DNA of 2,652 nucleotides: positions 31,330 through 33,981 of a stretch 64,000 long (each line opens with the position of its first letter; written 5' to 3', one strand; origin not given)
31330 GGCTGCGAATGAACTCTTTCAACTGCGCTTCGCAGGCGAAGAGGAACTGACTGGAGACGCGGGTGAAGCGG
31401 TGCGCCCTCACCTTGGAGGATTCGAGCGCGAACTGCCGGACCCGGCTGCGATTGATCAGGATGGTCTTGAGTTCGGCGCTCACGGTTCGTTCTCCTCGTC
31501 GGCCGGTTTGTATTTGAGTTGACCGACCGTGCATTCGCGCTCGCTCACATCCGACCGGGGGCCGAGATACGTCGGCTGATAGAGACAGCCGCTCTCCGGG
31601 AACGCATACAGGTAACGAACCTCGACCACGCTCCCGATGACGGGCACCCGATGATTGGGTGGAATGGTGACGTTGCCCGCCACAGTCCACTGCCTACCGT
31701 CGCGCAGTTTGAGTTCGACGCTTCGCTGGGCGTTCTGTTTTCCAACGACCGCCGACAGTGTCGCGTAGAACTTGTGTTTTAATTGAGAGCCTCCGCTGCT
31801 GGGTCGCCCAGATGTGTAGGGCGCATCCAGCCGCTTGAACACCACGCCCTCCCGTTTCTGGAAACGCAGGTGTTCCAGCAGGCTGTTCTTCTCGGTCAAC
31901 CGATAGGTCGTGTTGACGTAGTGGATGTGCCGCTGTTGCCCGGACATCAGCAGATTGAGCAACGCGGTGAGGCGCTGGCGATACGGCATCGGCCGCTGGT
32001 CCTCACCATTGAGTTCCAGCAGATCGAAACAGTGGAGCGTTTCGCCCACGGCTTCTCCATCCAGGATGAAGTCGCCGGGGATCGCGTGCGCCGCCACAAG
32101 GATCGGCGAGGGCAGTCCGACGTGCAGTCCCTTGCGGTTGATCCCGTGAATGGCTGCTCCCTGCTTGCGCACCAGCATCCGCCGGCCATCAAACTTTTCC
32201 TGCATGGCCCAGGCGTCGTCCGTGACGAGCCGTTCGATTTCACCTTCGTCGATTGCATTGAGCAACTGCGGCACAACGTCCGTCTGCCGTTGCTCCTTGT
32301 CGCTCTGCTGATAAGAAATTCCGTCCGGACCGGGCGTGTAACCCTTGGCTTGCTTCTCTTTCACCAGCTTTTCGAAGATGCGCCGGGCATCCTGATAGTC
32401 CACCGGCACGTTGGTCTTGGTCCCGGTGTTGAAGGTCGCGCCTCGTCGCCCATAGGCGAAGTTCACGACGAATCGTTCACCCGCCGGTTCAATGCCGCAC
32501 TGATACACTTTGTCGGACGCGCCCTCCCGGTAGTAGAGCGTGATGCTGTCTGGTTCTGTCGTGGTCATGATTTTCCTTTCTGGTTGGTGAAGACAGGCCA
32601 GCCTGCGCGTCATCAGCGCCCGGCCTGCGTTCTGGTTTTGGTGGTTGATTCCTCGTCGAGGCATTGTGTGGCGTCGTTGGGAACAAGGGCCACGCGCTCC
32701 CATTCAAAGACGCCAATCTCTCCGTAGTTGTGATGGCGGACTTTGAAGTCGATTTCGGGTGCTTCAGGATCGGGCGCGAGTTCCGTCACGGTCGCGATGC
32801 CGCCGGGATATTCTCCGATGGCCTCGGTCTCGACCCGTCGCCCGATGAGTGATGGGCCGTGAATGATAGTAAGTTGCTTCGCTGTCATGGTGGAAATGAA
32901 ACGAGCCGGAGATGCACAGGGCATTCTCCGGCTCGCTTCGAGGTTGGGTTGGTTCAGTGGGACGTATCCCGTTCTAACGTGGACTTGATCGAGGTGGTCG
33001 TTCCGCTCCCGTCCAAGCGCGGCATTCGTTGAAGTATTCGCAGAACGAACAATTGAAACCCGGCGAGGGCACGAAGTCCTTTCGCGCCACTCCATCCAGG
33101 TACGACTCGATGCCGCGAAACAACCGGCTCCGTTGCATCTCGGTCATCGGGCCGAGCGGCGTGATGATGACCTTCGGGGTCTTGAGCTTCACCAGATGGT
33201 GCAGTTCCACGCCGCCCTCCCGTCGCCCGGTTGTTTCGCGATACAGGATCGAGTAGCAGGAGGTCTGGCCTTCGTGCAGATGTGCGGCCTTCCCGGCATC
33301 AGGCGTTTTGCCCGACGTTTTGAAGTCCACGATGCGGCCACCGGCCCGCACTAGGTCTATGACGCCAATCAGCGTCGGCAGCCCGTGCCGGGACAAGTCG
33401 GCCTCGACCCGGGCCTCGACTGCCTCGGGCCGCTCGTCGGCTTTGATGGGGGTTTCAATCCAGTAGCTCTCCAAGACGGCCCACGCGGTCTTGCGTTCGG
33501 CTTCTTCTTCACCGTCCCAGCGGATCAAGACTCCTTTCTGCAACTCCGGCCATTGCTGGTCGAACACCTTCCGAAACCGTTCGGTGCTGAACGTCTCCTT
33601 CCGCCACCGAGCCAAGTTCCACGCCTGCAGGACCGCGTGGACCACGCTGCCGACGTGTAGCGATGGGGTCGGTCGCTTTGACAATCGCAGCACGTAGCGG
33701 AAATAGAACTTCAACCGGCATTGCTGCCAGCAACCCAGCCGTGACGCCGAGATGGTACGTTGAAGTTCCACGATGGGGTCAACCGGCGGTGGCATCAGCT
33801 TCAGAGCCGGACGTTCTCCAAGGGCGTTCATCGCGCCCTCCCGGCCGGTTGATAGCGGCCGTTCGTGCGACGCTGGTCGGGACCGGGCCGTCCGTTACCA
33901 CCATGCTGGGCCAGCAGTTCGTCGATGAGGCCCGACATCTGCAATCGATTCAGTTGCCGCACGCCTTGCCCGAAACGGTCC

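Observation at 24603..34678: Seventeen-gene translationally coupled operon of DNA-transaction proteins and small unknowns, with no phage, conjugation or replication-initiator hallmarks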

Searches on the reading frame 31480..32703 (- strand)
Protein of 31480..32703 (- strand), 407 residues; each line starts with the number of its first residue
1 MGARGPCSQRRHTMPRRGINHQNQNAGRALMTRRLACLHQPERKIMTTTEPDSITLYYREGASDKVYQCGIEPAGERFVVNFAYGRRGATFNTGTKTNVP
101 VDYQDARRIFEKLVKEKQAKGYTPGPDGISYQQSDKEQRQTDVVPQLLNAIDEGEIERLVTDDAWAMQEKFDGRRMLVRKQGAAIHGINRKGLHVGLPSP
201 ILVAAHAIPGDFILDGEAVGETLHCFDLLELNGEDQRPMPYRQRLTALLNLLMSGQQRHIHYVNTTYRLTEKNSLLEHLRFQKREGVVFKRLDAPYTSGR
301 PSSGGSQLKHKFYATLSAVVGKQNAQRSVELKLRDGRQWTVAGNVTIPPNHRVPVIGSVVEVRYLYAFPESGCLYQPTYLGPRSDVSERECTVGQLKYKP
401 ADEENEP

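Call 5: search_protein_families(library=pfam, proteins=[window:31480-32703:-], max_evalue=0.01)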
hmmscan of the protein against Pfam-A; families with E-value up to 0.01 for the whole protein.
window:31480-32703:- (407 aa): 3 families
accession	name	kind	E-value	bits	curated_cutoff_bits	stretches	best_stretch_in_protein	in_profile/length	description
PF01068.26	DNA_ligase_A_M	-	3.7e-13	50.1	26.2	2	223-302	117-197/204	ATP dependent DNA ligase domain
PF09414.15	RNA_ligase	-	2.3e-06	28.3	27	1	164-293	2-159/171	RNA ligase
PF05406.20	WGR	-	2.1e-05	25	22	1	61-125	12-75/79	WGR domain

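Call 7: search_protein_families(library=padloc, proteins=[window:31480-32703:-], max_evalue=0.01)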
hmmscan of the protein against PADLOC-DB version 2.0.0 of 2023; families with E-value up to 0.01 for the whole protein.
window:31480-32703:- (407 aa): 2 families
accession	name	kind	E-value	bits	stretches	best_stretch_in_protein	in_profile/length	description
PDLC02973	WGR_XIII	-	9.2e-26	88.6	1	53-146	6-95/973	-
PDLC02920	HEAT-ARM_XIII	-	5.1e-14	50.3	1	52-399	2-359/370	-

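Call 8: search_protein_families(library=ncbifam, proteins=[window:31480-32703:-], max_evalue=0.01)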
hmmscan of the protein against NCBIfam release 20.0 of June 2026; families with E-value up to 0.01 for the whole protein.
window:31480-32703:- (407 aa): 14 families
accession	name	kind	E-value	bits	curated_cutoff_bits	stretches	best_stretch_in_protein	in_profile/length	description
TIGR02779.1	NHEJ_ligase_lig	equivalog_domain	8.7e-20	71.1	227.75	2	223-335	99-215/302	non-homologous end-joining DNA ligase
NF004628.0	PRK05972.1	subfamily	8.2e-16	57.3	895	2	224-303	345-422/870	ATP-dependent DNA ligase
NF007210.0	PRK09632.1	equivalog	6.3e-15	54.5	989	2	223-323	576-670/781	ATP-dependent DNA ligase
TIGR02776.1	NHEJ_ligase_prk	equivalog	7.1e-15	54.9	373.2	1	224-327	91-192/587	DNA ligase D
NF006701.0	PRK09247.1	equivalog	5.1e-13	48.8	543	1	222-311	317-406/540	ATP-dependent DNA ligase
TIGR04120.1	DNA_lig_bact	equivalog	3.9e-10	39.3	400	1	222-309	308-395/526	cisplatin damage response ATP-dependent DNA ligase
NF006078.0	PRK08224.1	equivalog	1.6e-09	37.2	296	1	224-310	117-199/350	ATP-dependent DNA ligase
NF002868.0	PRK03180.1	equivalog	2.2e-09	36.6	641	1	223-320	297-389/509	ATP-dependent DNA ligase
NF005796.0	PRK07636.1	subfamily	6e-08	32.2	337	2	156-219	11-73/275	ATP-dependent DNA ligase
TIGR00574.1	dnl1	superfamily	1.5e-07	30.5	217.8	1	224-300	288-366/527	ATP-dependent DNA ligase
NF007211.0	PRK09633.1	equivalog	6.1e-06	24.9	774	1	223-325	115-221/610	DNA ligase D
NF006592.0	PRK09125.1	equivalog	1.5e-05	24.2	200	1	238-365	129-263/283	DNA ligase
NF047464.1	FibnectbindLIC11051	equivalog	0.0011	17.5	1000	1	56-142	5-85/685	LIC_11051 family fibronectin-binding protein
NF041331.1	LigA_Halo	equivalog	0.0021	16.6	830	0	219-311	337-426/552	ATP-dependent DNA ligase LigA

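Call 34: search_solved_structures(query=window:31480-32568:-, max_evalue=0.01)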
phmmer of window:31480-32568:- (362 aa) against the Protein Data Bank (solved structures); distinct sequences matched with E-value up to 0.01: 1.
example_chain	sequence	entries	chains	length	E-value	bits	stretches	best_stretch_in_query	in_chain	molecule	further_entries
1vs0_A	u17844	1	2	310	0.0018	20.9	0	118-278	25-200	Putative DNA ligase-like protein Rv0938/MT0965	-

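Call 73: search_dna_similar(query=window:31480-32568:-, collection=plasmids, mode=protein, max_rows=25, max_evalue=1e-10)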
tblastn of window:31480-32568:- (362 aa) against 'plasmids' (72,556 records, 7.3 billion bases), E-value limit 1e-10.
Records with a match: 20; places in all: 20; records where one place covers at least 80% of the query: 19.
Best place of each record, by identity: <60% 20.
By first word of the organism name: Variovorax 6; Mycobacterium 2; Rhodanobacter 2; Mycolicibacterium 1; Tsukamurella 1; Acidisarcina 1; Acidiphilium 1; Dyella 1; Rhodoferax 1; Azospira 1; and 3 more.
By predicted mobility (MOB-suite, as given by PLSDB): non-mobilizable 16; mobilizable 2; conjugative 2.
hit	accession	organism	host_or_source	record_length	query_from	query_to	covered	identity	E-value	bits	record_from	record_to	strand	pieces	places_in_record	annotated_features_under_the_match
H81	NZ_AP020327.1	Mycobacterium avium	-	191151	8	356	96%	52.4%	4e-104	342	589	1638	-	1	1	WGR domain-containing protein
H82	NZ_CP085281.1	Mycobacterium avium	Homo sapiens,sputum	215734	8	356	96%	52.1%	8e-103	339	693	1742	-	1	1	WGR domain-containing protein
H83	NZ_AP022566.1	Mycolicibacterium alvei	-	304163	7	358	97%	51.7%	1e-110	362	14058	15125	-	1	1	WGR domain-containing protein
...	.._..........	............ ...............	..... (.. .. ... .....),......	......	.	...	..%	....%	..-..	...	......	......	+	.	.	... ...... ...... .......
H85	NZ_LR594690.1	Variovorax sp. WDL1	linuron-contaminated soil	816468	2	361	99%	42.0%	1e-81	278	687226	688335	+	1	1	WGR domain-containing protein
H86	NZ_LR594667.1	Variovorax sp. SRS16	linuron-contaminated soil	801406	2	361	99%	42.0%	1e-81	278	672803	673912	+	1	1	WGR domain-containing protein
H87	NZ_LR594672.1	Variovorax sp. PBL-E5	linuron-contaminated soil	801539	2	361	99%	42.0%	1e-81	278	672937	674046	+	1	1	WGR domain-containing protein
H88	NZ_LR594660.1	Variovorax sp. PBL-H6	linuron-contaminated soil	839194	2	361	99%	42.0%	1e-81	278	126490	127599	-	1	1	WGR domain-containing protein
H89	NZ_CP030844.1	Acidisarcina polymorpha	cell culture,pine forest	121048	8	355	96%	41.5%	6e-77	265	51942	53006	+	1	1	WGR domain-containing protein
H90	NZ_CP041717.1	Acidiphilium multivorum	Cell culture,activated sludge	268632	2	350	96%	39.9%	1e-61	220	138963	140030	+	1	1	hypothetical protein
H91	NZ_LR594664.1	Variovorax sp. RA8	Riverbed sediment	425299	1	351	97%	38.7%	3e-64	228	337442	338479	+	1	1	ATP-dependent DNA ligase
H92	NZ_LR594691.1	Variovorax sp. WDL1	linuron-contaminated soil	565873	1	351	97%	37.3%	2e-60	217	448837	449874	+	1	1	hypothetical protein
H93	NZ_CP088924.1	Rhodanobacter thiooxydans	soil,well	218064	7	354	96%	36.0%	3e-43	167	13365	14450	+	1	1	WGR domain-containing protein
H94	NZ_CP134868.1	Dyella sp. BiH032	Soil,soil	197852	8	354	96%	35.3%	2e-51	191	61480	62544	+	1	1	WGR domain-containing protein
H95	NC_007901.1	Rhodoferax ferrireducens T118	-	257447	1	359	99%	33.3%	4e-50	187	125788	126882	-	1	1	ATP-dependent DNA ligase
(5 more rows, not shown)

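Call 75: get_annotated_region(hit=H83, flank=9000)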
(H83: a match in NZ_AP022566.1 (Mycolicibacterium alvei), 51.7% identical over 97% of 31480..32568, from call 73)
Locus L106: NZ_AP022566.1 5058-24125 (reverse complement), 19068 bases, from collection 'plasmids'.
description: Mycolicibacterium alvei strain JCM 12272 plasmid pJCM12272, complete sequence
organism: Mycolicibacterium alvei (NCBI taxid 67081)
taxonomy: Bacteria; Actinomycetota; Actinomycetes; Mycobacteriales; Mycobacteriaceae; Mycolicibacterium; Mycolicibacterium alvei
host: -; source: -; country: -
typing (MOB-suite, as given by PLSDB): non-mobilizable
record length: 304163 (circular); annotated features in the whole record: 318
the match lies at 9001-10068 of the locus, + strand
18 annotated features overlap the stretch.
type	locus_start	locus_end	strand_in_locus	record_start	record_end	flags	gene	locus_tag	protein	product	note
CDS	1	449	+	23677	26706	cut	-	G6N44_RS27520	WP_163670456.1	hypothetical protein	-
CDS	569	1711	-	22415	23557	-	-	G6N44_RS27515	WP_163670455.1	hypothetical protein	-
CDS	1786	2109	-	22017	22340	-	-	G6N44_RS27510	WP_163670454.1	type VII secretion target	GO:0009306 - protein secretion [Evidence IEA]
CDS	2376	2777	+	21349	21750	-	-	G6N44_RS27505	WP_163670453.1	hypothetical protein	-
CDS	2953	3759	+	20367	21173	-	-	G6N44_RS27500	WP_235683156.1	GIY-YIG nuclease family protein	-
CDS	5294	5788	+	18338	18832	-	-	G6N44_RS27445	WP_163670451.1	HNH endonuclease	-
CDS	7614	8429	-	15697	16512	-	-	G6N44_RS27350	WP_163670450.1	HEAT repeat domain-containing protein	-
CDS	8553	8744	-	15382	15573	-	-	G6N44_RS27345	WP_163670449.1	hypothetical protein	-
CDS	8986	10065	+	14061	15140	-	-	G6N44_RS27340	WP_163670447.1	WGR domain-containing protein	-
CDS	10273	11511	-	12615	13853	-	-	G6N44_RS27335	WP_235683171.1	integrase core domain-containing protein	GO:0006313 - DNA transposition [Evidence IEA]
CDS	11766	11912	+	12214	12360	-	-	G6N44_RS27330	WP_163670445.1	hypothetical protein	-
CDS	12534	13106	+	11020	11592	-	-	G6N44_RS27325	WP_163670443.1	hypothetical protein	-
CDS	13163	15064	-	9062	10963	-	-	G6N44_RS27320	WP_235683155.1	hypothetical protein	-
CDS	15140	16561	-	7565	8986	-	-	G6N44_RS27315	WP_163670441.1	IS3 family transposase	-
CDS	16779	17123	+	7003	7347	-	-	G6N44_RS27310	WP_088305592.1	DUF4333 domain-containing protein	-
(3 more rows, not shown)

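Call 76: get_annotated_region(hit=H89, flank=9000)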
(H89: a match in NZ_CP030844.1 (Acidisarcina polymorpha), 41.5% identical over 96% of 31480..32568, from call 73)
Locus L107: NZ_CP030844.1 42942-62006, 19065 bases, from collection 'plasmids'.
description: Acidisarcina polymorpha strain SBC82 plasmid pACPOL3, complete sequence
organism: Acidisarcina polymorpha (NCBI taxid 2211140)
taxonomy: Bacteria; Acidobacteriota; Terriglobia; Terriglobales; Acidobacteriaceae; Acidisarcina; Acidisarcina polymorpha
host: -; source: cell culture,pine forest; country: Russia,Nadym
typing (MOB-suite, as given by PLSDB): non-mobilizable
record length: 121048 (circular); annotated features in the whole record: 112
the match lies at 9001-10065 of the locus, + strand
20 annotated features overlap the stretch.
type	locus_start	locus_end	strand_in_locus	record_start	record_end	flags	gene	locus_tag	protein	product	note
CDS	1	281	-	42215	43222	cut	-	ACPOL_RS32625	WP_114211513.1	zinc-binding alcohol dehydrogenase family protein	-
CDS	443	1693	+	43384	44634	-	-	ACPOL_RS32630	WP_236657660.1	tagaturonate epimerase family protein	-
CDS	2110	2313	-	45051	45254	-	-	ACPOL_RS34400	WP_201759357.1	hypothetical protein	-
CDS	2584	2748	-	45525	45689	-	-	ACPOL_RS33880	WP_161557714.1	hypothetical protein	-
CDS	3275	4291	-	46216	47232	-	-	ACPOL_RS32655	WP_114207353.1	IS110 family transposase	-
CDS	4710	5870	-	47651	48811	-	-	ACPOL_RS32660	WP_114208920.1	IS481 family transposase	-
CDS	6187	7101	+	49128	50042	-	-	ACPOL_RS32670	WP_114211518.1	ArdC-like ssDNA-binding domain-containing protein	-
CDS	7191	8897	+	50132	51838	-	-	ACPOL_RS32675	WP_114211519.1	ParB/RepB/Spo0J family partition protein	GO:0007059 - chromosome segregation [Evidence IEA]; GO:0000910 - cytokinesis [Evidence IEA]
CDS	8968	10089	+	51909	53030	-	-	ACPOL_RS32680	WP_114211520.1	WGR domain-containing protein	-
CDS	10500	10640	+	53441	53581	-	-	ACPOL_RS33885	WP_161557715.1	hypothetical protein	-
CDS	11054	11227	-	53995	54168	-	-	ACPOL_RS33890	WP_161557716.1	hypothetical protein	-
CDS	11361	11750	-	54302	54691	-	-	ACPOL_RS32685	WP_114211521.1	nuclear transport factor 2 family protein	-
CDS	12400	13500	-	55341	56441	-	-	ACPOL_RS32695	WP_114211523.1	alkene reductase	-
CDS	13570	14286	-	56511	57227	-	-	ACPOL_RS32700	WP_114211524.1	hypothetical protein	-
CDS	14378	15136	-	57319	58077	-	-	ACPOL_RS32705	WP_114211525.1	SDR family NAD(P)-dependent oxidoreductase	-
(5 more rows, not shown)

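Call 77: get_annotated_region(hit=H85, flank=9000)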
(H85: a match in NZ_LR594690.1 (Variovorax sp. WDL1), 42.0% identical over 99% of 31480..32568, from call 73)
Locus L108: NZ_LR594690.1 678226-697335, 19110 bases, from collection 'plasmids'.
description: Variovorax sp. WDL1 plasmid 2
organism: Variovorax sp. WDL1 (NCBI taxid 207745)
taxonomy: Bacteria; Pseudomonadota; Betaproteobacteria; Burkholderiales; Comamonadaceae; Variovorax; Variovorax sp. WDL1
host: -; source: linuron-contaminated soil; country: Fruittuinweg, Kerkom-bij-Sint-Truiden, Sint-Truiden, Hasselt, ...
typing (MOB-suite, as given by PLSDB): non-mobilizable
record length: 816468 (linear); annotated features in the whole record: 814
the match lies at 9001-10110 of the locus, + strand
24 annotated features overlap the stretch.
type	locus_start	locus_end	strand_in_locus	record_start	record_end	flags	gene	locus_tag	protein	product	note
CDS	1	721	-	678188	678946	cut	-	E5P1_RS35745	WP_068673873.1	hypothetical protein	-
CDS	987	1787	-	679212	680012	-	-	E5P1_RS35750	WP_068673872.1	vWA domain-containing protein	-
CDS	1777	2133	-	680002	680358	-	-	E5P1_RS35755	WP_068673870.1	hypothetical protein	-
CDS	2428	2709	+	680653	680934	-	-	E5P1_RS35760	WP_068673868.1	hypothetical protein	-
CDS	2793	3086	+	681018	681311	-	-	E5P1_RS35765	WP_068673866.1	hypothetical protein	-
CDS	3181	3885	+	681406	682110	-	-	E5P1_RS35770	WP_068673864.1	hypothetical protein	-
CDS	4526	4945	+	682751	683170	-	-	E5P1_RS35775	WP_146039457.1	hypothetical protein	-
CDS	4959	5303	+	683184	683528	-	-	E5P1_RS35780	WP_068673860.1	hypothetical protein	-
CDS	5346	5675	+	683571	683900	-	-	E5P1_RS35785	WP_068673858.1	hypothetical protein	-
CDS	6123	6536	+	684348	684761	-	-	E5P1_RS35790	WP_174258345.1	hypothetical protein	-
CDS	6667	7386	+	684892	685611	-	-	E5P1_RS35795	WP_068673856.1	SIMPL domain-containing protein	-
CDS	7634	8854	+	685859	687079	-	-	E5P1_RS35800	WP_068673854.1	hypothetical protein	-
CDS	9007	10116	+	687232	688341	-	-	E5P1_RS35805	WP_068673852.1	WGR domain-containing protein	-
CDS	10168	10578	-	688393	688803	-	-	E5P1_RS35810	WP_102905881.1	hypothetical protein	-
CDS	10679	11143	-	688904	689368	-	-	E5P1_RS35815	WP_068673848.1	GatB/YqeY domain-containing protein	-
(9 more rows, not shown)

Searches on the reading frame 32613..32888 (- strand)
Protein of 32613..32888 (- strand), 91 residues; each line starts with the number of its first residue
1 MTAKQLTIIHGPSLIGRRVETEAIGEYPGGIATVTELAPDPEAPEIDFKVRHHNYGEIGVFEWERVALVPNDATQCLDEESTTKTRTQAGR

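Call 30: search_protein_families(library=pfam, proteins=[window:32613-32888:-], max_evalue=1)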
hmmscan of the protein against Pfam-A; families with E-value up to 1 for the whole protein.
window:32613-32888:- (91 aa): 1 family
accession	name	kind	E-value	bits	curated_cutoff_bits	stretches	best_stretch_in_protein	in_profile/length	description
PF23897.1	DUF7245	-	0.1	13.1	27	1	11-38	50-77/119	Family of unknown function (DUF7245)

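Call 31: search_protein_families(library=phrogs, proteins=[window:32613-32888:-], max_evalue=0.01)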
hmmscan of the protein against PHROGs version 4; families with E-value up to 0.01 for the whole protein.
window:32613-32888:- (91 aa): 1 family
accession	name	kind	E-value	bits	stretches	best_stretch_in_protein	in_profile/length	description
phrog_22479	-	unknown function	6.2e-18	65.6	1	3-68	4-70/80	-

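Call 105: search_protein_families(library=padloc, proteins=[window:32613-32888:-], max_evalue=0.01)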
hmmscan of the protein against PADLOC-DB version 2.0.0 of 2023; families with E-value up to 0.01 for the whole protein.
window:32613-32888:- (91 aa): 0 families

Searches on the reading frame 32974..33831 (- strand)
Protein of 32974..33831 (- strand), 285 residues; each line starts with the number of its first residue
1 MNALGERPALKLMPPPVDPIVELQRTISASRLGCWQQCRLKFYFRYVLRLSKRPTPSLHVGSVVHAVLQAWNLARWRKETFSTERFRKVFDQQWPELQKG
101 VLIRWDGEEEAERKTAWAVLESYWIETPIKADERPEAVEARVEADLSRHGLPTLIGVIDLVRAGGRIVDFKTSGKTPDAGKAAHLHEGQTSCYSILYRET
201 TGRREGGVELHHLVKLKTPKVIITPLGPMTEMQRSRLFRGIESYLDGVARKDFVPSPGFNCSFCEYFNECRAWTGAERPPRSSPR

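Call 6: search_protein_families(library=pfam, proteins=[window:32974-33831:-], max_evalue=0.01)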
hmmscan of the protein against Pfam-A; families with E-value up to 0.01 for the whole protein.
window:32974-33831:- (285 aa): 2 families
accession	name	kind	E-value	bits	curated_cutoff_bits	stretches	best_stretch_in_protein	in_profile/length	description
PF12705.13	PDDEXK_1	-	6.8e-30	105.2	22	1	26-271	1-247/247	PD-(D/E)XK nuclease superfamily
PF08696.17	Dna2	-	0.0015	18.7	22.4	1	27-104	56-129/204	DNA replication factor Dna2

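Call 105: search_protein_families(library=padloc, proteins=[window:32974-33831:-], max_evalue=0.01)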
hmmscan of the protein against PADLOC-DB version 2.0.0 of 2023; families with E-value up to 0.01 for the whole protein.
window:32974-33831:- (285 aa): 6 families
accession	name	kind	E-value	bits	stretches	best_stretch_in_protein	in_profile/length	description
PDLC01250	Cas4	-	4.4e-09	34.8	1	152-270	60-167/168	"CAS-I,CAS-II,CAS-III,CAS-IV,CAS-V,CAS-VI; acquisition_associated"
PDLC00943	Cas4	-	2e-05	22.7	1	146-271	61-179/180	CRISPR-associated protein Cas4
PDLC01447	Cas4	-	8.6e-05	21.1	1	27-272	5-159/161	"CAS-I,CAS-II,CAS-III,CAS-IV,CAS-V,CAS-VI; acquisition_associated"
PDLC00059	DruK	-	0.0006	17.1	1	59-272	40-236/326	PD-(D/E)XK nuclease superfamily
PDLC00060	DruK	-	0.0011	16.3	0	27-75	2-52/347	PD-(D/E)XK nuclease superfamily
PDLC01272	Cas4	-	0.0062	14.2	1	14-104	24-101/262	"CAS-I,CAS-II,CAS-III,CAS-IV,CAS-V,CAS-VI; acquisition_associated"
